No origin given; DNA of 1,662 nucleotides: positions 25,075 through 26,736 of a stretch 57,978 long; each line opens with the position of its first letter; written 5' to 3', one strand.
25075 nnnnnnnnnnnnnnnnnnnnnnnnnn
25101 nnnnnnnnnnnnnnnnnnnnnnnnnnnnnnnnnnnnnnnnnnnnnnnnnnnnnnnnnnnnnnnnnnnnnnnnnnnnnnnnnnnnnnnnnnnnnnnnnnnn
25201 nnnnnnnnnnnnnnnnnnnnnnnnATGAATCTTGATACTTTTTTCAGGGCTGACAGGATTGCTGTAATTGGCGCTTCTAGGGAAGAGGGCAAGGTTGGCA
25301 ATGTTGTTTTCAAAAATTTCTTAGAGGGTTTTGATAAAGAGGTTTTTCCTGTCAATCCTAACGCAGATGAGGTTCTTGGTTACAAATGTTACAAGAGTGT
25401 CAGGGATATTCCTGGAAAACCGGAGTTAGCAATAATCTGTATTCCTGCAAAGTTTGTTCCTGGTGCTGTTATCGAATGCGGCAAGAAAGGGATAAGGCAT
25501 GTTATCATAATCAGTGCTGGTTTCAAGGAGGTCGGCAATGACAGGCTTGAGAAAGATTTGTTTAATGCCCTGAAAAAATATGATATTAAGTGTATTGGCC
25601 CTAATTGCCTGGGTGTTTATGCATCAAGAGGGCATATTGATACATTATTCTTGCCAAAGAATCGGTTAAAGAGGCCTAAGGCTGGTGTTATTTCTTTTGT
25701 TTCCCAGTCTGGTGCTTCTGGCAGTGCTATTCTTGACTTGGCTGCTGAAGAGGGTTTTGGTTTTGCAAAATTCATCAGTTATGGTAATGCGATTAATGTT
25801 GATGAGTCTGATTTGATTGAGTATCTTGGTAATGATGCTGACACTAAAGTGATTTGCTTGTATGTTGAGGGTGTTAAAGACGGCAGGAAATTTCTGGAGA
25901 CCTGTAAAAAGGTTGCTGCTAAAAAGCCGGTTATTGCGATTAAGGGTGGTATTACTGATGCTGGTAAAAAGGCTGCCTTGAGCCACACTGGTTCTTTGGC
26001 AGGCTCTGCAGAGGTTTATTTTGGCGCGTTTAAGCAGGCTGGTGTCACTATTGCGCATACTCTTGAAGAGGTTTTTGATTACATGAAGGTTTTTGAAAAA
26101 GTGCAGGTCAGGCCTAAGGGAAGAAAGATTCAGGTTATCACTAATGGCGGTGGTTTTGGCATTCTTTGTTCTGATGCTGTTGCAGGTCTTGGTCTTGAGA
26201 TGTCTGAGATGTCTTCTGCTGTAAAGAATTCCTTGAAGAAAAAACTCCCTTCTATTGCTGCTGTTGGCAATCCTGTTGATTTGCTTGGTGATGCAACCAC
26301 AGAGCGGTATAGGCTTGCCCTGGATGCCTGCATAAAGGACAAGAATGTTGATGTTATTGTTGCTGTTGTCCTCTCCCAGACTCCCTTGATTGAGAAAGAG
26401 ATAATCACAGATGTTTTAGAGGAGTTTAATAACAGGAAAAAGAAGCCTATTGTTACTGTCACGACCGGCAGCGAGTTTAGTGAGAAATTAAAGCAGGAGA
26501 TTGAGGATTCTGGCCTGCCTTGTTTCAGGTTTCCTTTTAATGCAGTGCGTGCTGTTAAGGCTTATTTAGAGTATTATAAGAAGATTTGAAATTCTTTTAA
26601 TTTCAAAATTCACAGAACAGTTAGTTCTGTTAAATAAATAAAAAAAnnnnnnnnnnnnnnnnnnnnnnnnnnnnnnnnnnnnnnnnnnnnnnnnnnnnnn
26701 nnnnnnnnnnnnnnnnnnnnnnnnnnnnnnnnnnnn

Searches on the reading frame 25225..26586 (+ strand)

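Call 45: search_protein_families(library=pfam, proteins=[window:25225-26586:+], max_evalue=0.00001)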
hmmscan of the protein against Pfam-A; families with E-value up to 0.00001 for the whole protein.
window:25225-26586:+ (454 aa): 4 families
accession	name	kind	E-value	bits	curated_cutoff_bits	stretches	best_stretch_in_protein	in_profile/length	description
PF13607.11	Succ_CoA_lig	-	3.8e-51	172.9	27.4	1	153-290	1-138/138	Succinyl-CoA ligase like flavodoxin domain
PF13380.12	CoA_binding_2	-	7.7e-25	88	22.8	1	11-132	2-114/116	CoA binding domain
PF02629.25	CoA_binding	-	2.2e-18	67.2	22.3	1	10-99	4-97/97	CoA binding domain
PF19045.5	Ligase_CoA_2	-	3.6e-12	47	23.7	1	304-439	3-142/162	Ligase-CoA domain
